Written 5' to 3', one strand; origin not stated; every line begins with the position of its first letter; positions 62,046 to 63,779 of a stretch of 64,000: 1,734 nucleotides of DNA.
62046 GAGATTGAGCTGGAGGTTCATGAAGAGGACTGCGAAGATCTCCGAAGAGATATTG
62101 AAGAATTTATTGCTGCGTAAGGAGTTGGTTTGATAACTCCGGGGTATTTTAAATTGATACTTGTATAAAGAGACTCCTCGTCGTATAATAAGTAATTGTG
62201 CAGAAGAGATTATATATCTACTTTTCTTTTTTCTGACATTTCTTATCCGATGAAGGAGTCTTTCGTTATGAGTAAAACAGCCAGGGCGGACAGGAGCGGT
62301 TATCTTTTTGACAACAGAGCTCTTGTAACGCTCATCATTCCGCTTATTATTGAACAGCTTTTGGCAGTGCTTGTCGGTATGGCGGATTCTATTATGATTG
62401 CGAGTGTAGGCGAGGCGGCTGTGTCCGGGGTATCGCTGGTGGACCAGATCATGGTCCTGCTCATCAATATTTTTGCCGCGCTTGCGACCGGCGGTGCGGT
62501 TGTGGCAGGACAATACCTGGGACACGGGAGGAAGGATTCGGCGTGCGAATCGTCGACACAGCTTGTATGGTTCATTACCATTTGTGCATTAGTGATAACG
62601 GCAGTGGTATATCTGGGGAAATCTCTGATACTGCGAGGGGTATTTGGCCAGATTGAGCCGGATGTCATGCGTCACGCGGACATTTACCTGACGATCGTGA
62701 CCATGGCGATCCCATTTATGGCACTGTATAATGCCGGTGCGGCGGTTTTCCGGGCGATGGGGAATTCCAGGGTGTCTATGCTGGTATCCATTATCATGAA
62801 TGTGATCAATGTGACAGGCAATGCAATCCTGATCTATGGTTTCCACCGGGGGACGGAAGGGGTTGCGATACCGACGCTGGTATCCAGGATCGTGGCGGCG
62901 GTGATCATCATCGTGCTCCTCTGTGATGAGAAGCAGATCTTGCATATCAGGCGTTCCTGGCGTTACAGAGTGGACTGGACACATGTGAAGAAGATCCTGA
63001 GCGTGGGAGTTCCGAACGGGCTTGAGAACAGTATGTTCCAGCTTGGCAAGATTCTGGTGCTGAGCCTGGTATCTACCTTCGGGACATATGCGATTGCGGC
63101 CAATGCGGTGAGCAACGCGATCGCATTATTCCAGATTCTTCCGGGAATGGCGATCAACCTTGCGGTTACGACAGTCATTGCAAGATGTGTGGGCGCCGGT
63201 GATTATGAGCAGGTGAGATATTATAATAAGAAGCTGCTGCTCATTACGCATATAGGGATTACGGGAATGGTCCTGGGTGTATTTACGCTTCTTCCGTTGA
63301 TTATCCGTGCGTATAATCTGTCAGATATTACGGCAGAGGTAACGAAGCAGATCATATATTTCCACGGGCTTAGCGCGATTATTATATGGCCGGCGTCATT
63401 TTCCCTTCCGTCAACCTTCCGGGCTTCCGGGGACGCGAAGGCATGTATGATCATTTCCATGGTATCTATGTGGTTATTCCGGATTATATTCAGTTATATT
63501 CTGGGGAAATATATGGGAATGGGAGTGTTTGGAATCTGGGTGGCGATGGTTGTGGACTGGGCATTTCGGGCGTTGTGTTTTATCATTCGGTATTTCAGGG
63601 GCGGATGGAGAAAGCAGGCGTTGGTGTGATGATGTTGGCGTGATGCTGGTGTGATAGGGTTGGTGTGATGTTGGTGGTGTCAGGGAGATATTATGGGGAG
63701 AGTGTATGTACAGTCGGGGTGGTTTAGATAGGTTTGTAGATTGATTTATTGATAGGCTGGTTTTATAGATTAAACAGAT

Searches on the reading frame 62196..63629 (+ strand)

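Call 73: search_protein_families(library=pfam, proteins=[window:62196-63629:+], max_evalue=0.00001)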
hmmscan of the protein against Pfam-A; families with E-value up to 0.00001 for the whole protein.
window:62196-63629:+ (477 aa): 2 families
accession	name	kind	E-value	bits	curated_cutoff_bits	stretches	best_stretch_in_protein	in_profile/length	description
PF01554.23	MatE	-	1.8e-43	148.5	24.9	2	49-210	1-160/161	MatE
PF03023.19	MurJ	-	1.6e-07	30.8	27.4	1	115-452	51-385/451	Lipid II flippase MurJ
